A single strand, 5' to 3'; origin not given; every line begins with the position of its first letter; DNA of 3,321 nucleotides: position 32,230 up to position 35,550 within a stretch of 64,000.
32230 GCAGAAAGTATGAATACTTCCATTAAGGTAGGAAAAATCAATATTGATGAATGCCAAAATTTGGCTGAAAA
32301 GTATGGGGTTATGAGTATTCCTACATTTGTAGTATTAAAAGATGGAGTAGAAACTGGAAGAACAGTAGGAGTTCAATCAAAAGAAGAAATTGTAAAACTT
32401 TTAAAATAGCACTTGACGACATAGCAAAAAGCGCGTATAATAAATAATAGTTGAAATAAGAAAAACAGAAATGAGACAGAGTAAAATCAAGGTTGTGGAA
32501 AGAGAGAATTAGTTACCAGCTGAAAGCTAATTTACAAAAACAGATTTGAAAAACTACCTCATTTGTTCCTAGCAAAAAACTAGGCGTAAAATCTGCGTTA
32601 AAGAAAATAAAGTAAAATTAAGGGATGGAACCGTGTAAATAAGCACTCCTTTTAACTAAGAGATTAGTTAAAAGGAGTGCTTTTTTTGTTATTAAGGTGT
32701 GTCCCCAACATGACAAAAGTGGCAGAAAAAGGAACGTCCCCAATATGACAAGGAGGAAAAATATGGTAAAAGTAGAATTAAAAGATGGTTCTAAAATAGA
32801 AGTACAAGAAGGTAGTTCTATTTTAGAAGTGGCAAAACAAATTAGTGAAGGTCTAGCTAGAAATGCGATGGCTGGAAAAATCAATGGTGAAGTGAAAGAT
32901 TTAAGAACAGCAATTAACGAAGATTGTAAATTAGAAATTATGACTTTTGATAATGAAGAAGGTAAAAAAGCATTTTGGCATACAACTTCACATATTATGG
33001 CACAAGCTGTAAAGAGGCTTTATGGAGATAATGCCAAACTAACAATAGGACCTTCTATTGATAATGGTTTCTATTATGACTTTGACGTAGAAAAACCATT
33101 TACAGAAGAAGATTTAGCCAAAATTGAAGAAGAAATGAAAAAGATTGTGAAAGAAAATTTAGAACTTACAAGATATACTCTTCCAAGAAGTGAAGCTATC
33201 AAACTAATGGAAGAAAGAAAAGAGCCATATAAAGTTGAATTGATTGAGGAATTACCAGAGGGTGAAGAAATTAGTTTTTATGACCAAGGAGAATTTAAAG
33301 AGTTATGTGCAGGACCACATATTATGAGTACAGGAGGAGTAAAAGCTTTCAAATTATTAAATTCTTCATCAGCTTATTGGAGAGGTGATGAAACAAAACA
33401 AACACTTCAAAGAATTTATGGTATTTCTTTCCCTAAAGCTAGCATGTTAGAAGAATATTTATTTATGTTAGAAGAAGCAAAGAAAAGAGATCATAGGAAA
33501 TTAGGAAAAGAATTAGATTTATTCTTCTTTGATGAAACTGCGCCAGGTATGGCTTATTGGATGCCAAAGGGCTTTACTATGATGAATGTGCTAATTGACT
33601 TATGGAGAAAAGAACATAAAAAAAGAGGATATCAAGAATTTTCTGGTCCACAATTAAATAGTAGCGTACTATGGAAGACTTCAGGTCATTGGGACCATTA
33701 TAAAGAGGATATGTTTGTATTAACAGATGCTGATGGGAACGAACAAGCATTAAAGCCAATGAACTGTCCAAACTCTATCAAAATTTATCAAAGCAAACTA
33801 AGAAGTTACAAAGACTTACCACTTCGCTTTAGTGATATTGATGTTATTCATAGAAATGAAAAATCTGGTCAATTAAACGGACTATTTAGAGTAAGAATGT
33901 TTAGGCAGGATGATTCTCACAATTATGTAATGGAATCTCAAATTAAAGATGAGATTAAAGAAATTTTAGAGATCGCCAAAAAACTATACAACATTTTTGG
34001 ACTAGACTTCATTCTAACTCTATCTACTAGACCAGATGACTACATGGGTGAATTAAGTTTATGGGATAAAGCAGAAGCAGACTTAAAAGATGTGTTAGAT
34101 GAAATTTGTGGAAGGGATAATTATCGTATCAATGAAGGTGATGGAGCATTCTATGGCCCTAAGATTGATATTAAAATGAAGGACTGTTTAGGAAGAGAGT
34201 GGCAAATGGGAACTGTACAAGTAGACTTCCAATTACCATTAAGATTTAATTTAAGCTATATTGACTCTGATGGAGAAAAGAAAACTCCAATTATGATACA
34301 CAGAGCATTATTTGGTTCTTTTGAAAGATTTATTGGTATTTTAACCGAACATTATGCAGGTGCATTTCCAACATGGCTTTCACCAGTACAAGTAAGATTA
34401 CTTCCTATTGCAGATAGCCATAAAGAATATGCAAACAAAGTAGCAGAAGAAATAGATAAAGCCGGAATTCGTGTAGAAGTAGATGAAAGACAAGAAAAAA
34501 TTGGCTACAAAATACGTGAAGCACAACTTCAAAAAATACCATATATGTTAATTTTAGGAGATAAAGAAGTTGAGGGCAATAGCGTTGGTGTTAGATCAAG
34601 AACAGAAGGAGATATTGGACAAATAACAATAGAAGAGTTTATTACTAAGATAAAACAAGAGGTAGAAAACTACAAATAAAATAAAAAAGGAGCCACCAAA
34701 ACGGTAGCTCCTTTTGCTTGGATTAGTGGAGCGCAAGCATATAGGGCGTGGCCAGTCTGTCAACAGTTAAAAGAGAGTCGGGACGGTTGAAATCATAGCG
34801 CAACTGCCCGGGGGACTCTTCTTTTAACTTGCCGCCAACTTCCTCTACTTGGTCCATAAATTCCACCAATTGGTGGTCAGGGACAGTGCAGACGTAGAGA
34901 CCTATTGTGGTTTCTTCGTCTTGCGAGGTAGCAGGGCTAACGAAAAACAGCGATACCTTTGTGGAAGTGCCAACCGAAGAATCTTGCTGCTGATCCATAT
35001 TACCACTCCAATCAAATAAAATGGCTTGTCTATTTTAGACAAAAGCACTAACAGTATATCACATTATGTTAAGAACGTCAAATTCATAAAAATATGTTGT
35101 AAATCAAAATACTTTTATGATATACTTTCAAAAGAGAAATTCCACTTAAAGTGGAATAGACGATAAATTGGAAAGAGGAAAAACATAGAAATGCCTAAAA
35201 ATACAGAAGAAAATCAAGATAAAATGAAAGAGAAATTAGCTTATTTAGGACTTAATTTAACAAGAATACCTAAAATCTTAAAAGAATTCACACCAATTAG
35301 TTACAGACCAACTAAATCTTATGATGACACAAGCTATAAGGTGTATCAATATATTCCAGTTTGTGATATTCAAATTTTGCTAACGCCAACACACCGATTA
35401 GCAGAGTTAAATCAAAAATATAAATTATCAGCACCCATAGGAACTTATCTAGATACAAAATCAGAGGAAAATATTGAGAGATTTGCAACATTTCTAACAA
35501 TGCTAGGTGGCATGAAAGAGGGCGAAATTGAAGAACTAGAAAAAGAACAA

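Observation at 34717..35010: Isolated GC-rich ~290-bp island between thrS terminator and the next promoter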

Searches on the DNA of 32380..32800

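Call 72: search_rna_families(source=window, start=32380, end=32800, threshold=evalue, max_evalue=1)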
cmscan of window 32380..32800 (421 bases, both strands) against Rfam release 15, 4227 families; matches with E-value up to 1: 9.
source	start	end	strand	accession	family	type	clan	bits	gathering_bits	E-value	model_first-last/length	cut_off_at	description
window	32459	32653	+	RF00230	T-box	Cis-reg; leader;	-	47.1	93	2.1e-09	1-219/219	no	T-box leader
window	32587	32700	-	RF00616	LhrC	Gene; sRNA;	CL00114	24.3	110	0.17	1-111/111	no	Listeria LhrC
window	32633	32689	-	RF03583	MIR781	Gene; miRNA;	-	22.7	88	0.071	1-94/94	no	MIR781 microRNA precursor family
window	32594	32684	+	RF02580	tsr31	Gene; sRNA;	-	22.2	50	0.26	1-70/70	no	S. aureus tsr31 small RNA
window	32632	32688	+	RF03940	MIR9563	Gene; miRNA;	-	21.7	90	0.11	1-127/127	no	MIR9563 microRNA precursor family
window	32639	32689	+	RF02847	Ref64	Gene; sRNA;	-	21.5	44.3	0.11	1-69/69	no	Enterococcus sRNA 64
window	32641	32699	-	RF01459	rliE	Gene; sRNA;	-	20.8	90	0.35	127-182/222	no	Listeria sRNA rliE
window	32636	32691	-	RF03940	MIR9563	Gene; miRNA;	-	20.2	90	0.26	1-127/127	no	MIR9563 microRNA precursor family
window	32462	32569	-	RF00811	mir-84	Gene; miRNA;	-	15.6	60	0.78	1-75/75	no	mir-84 microRNA precursor family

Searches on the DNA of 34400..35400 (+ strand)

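Call 4: search_rna_families(source=window, start=34400, end=35400, threshold=evalue, max_evalue=10, show_alignments=3)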
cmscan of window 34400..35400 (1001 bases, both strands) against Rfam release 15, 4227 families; matches with E-value up to 10: 5.
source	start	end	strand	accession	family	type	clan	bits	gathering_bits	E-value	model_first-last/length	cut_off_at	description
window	34677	34723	-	RF02907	patAB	Cis-reg; leader;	-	26.1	92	0.08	1-57/57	no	patAB leader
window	34655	34715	+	RF02844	RefA9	Gene; antisense;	-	21.1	49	1.6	1-64/64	no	Enterococcus sRNA A9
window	34680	34716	-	RF04343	Plastid-psbA-2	Cis-reg;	CL00153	20.2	55.8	0.6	1-60/60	no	Plastid-psbA-2 3UTR RNA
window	34657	34719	+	RF00382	DnaX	Cis-reg; frameshift_element;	-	13.3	35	4.9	1-65/65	no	DnaX ribosomal frameshifting element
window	34675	34825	+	RF01808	MicX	Gene; sRNA;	-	13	75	5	1-194/194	no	MicX Vibrio cholerae sRNA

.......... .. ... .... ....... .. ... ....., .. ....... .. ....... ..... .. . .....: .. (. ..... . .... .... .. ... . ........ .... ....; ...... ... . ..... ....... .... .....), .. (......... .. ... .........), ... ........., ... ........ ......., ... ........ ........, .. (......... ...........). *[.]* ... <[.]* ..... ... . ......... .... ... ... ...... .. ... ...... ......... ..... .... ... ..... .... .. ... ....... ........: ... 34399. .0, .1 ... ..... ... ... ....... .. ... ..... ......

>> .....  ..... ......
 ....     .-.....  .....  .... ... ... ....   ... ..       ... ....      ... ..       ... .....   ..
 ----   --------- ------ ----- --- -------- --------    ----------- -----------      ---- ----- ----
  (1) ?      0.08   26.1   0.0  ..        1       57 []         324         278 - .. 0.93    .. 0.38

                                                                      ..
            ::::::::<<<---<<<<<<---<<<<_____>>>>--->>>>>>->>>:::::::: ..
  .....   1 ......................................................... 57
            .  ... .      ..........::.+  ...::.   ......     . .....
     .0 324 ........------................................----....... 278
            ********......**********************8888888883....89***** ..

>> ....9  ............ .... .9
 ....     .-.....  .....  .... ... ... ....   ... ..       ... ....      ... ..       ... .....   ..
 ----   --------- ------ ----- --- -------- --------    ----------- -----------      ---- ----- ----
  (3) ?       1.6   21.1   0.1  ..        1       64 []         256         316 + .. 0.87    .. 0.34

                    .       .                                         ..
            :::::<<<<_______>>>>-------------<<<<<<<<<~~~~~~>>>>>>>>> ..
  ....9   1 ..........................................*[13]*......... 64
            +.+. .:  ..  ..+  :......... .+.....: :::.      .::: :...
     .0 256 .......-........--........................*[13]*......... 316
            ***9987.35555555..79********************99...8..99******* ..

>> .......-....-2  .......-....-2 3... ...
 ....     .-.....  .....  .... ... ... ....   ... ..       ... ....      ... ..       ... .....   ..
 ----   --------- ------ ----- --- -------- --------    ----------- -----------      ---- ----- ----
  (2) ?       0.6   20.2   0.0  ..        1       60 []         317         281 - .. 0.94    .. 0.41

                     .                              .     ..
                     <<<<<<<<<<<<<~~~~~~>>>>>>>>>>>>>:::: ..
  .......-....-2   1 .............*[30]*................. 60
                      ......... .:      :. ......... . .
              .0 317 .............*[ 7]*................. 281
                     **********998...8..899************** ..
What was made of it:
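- On Any Rfam 15 RNA family: Call 4: within 34400-35400, on both strands and at E <= 10, there are only five weak hits.
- No Rfam match falls on the island itself at E <= 10 (call 4).
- Tried and rejected: Rfam at permissive thresholds: no match on the island (call 4).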

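Call 6: search_dna_similar(query=window:34690-35030:+, collection=phages, mode=distant)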
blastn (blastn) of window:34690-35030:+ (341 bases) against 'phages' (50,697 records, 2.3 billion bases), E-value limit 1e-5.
No match.

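Call 7: search_dna_similar(query=window:34690-35030:+, collection=plasmids, mode=distant)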
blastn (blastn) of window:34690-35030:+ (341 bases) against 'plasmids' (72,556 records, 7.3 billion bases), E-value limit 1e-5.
No match.
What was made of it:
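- Tried and rejected: blastn against phages and plasmids: nothing (calls 6, 7).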
